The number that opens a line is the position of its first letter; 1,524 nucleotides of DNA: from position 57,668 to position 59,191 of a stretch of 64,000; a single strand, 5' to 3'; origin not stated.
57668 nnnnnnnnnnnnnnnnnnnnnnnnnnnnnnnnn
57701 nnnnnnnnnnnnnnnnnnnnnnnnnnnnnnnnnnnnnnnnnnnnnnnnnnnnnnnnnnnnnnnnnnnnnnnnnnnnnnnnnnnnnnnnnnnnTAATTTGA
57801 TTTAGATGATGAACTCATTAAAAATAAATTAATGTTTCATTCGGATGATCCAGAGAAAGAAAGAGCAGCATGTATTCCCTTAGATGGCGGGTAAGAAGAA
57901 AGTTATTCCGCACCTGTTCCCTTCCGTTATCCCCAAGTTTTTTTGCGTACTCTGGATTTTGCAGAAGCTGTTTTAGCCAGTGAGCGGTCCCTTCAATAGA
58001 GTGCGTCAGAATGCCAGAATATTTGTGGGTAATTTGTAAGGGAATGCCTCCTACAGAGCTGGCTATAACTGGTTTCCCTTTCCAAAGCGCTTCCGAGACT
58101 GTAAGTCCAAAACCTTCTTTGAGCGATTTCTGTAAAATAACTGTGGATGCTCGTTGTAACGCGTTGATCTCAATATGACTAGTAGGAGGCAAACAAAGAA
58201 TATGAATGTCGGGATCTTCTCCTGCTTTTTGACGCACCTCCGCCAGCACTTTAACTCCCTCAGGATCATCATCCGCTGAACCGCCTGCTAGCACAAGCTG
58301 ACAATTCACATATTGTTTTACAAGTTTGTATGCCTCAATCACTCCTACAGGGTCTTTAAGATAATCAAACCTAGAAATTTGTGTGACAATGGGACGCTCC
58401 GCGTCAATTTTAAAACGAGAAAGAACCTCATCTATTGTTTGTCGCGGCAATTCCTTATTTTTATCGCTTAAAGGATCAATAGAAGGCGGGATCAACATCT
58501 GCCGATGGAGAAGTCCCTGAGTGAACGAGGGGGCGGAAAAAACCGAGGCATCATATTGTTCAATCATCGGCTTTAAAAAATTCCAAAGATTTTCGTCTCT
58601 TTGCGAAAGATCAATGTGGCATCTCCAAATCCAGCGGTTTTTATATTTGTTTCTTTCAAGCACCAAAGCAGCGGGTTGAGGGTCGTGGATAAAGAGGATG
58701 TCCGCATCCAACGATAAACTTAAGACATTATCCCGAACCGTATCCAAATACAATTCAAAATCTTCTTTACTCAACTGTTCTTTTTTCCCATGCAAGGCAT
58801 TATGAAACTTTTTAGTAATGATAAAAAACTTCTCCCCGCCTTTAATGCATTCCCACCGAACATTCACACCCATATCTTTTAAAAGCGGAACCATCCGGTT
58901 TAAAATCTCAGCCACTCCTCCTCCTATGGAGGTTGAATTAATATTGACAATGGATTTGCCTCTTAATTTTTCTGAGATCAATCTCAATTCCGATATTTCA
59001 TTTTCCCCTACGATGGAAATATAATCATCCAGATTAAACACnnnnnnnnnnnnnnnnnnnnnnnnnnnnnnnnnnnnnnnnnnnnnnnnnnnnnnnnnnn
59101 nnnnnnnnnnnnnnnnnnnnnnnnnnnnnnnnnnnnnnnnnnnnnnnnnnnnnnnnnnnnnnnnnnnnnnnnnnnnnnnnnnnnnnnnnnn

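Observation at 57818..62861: Redundant trehalose synthesis locus with a sensor-fused OtsA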

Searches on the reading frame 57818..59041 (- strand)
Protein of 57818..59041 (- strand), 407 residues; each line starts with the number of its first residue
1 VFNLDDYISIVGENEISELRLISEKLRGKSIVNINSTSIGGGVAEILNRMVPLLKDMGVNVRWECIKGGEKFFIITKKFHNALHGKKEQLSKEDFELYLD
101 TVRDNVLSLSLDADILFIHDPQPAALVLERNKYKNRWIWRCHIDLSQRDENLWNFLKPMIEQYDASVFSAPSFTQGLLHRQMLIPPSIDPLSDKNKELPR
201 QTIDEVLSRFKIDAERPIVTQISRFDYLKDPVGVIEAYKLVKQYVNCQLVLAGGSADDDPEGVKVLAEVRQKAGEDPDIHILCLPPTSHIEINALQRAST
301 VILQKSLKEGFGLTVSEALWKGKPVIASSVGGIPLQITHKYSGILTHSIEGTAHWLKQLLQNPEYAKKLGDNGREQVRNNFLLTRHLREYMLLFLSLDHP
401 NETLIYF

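Call 3: search_protein_families(library=pfam, proteins=[window:57818-59041:-], max_evalue=0.01)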
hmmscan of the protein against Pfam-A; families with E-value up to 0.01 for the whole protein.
window:57818-59041:- (407 aa): 5 families
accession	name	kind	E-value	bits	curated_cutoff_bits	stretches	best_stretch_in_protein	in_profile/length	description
PF21269.3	TreT_GT1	-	6.1e-54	182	27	1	33-175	1-144/144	Trehalose synthase, N-terminal domain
PF00534.26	Glycos_transf_1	-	4.8e-23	82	26.4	1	210-375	9-171/172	Glycosyl transferases group 1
PF13692.12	Glyco_trans_1_4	-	3.8e-12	47.1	27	1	217-362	2-142/142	Glycosyl transferases group 1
PF20706.3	GT4-conflict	-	2e-06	27.5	26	1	234-340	217-323/385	Family 4 Glycosyltransferase in conflict systems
PF13524.12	Glyco_trans_1_2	-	0.0014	19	25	1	289-389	40-141/144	Glycosyl transferase-like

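Call 4: search_protein_families(library=ncbifam, proteins=[window:57818-59041:-], max_evalue=0.01)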
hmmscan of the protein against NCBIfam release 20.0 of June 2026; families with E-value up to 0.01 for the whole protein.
window:57818-59041:- (407 aa): 26 families (the best 25 are shown)
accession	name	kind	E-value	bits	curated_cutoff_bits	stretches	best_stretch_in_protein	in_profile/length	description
NF041139.1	TreT_Thcocales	equivalog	1.1e-120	403.2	775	1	3-396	13-411/412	trehalose synthase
TIGR03999.1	thiol_BshA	equivalog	1.4e-20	73.6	273.7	1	200-394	183-370/375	N-acetyl-alpha-D-glucosaminyl L-malate synthase BshA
TIGR02149.1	glgA_Coryne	subfamily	3.5e-18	65.9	302.4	1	203-381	191-374/391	glycogen synthase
TIGR03449.1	mycothiol_MshA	equivalog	7.3e-16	58.1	462.5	1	204-376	208-383/406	D-inositol-3-phosphate glycosyltransferase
TIGR03088.1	stp2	hypoth_equivalog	2.3e-15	56.5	409.05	1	197-394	174-370/374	TIGR03088 family PEP-CTERM/XrtA system glycosyltransferase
NF038295.1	EPS_HpsP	equivalog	2.8e-14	52.9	550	1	177-382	174-372/388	hormogonium polysaccharide biosynthesis glycosyltransferase HpsP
NF038229.1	Glyco4_Geo_Pelo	equivalog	4.3e-14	52.3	400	1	238-394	184-333/338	GPMC system family 4 glycosyltransferase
TIGR02472.1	sucr_P_syn_N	equivalog_domain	6.8e-14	51.5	576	1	180-391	210-435/439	sucrose-phosphate synthase, putative, glycosyltransferase domain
NF041876.1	EPS_EpsE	equivalog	5.1e-12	45.7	400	1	223-384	221-383/389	exopolysaccharide biosynthesis GT4 family glycosyltransferase EpsE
TIGR04047.1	MSMEG_0565_glyc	hypoth_equivalog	1.2e-11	44.4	259.85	1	217-333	194-311/373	MSMEG_0565 family glycosyltransferase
NF038298.1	EPS_HpsO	equivalog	4.3e-06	25.8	575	1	305-381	295-371/388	hormogonium polysaccharide biosynthesis glycosyltransferase HpsO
TIGR02470.1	sucr_synth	equivalog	5.2e-06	24.9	810.4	1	213-383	547-734/784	sucrose synthase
TIGR04348.1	TIGR04348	equivalog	1.1e-05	24.6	300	1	228-372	149-287/310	selenoneine biosynthesis selenosugar synthase SenB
TIGR04157.1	glyco_rSAM_CFB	subfamily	0.00014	21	400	1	191-385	202-397/406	TIGR04157 family glycosyltransferase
NF053787.1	GlcN_PG_synth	equivalog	0.00016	20.6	480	1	293-385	256-347/361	N-acetylglucosaminyl phosphatidylglycerol synthase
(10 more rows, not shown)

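Call 30: search_solved_structures(query=window:57818-59041:-, max_evalue=0.00001, show_alignments=1)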
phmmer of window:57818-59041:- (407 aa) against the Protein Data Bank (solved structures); distinct sequences matched with E-value up to 0.00001: 17.
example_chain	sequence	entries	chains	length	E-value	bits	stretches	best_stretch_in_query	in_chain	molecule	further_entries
6zj4_AAA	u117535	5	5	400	1.1e-126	426.2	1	5-397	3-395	Trehalose phosphorylase/synthase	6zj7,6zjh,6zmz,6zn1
2x6q_A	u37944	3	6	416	3.1e-113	381.9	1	3-396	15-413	TREHALOSE-SYNTHASE TRET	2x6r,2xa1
2xa2_A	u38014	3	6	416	2e-112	379.2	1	3-396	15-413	TREHALOSE-SYNTHASE TRET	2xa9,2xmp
6kih_A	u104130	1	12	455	6.1e-14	54.9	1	145-381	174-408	Tll1590 protein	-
2jjm_A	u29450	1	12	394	2.5e-12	49.6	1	148-395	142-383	GLYCOSYL TRANSFERASE, GROUP 1 FAMILY PROTEIN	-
3mbo_A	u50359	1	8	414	2.9e-12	49.4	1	148-395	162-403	Glycosyltransferase, group 1 family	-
3c4q_A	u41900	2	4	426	2.6e-10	43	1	212-379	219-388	Predicted glycosyltransferases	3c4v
3c48_A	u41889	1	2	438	2.8e-10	42.9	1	212-379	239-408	Predicted glycosyltransferases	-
6tvp_A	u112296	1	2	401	1.3e-08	37.3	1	204-389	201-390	Alpha-maltose-1-phosphate synthase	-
8dvz_A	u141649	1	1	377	1.4e-08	37.3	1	206-393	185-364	N, N'-diacetylbacillosaminyl-diphospho-undecaprenol alpha-1,3-N-acetylgalactosaminyltransf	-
8dqd_A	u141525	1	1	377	3.7e-08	35.9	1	206-393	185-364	N, N'-diacetylbacillosaminyl-diphospho-undecaprenol alpha-1,3-N-acetylgalactosaminyltransf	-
5d00_A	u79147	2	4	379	1.2e-07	34.2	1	207-400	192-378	N-acetyl-alpha-D-glucosaminyl L-malate synthase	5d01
8dvw_A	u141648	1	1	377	1.2e-07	34.2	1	214-393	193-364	N, N'-diacetylbacillosaminyl-diphospho-undecaprenol alpha-1,3-N-acetylgalactosaminyltransf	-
6n1x_A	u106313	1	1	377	1.7e-07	33.7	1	143-372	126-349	Glycosyltransferase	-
6d9t_A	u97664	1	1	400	1.7e-07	33.7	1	143-374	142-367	Glycosyl transferase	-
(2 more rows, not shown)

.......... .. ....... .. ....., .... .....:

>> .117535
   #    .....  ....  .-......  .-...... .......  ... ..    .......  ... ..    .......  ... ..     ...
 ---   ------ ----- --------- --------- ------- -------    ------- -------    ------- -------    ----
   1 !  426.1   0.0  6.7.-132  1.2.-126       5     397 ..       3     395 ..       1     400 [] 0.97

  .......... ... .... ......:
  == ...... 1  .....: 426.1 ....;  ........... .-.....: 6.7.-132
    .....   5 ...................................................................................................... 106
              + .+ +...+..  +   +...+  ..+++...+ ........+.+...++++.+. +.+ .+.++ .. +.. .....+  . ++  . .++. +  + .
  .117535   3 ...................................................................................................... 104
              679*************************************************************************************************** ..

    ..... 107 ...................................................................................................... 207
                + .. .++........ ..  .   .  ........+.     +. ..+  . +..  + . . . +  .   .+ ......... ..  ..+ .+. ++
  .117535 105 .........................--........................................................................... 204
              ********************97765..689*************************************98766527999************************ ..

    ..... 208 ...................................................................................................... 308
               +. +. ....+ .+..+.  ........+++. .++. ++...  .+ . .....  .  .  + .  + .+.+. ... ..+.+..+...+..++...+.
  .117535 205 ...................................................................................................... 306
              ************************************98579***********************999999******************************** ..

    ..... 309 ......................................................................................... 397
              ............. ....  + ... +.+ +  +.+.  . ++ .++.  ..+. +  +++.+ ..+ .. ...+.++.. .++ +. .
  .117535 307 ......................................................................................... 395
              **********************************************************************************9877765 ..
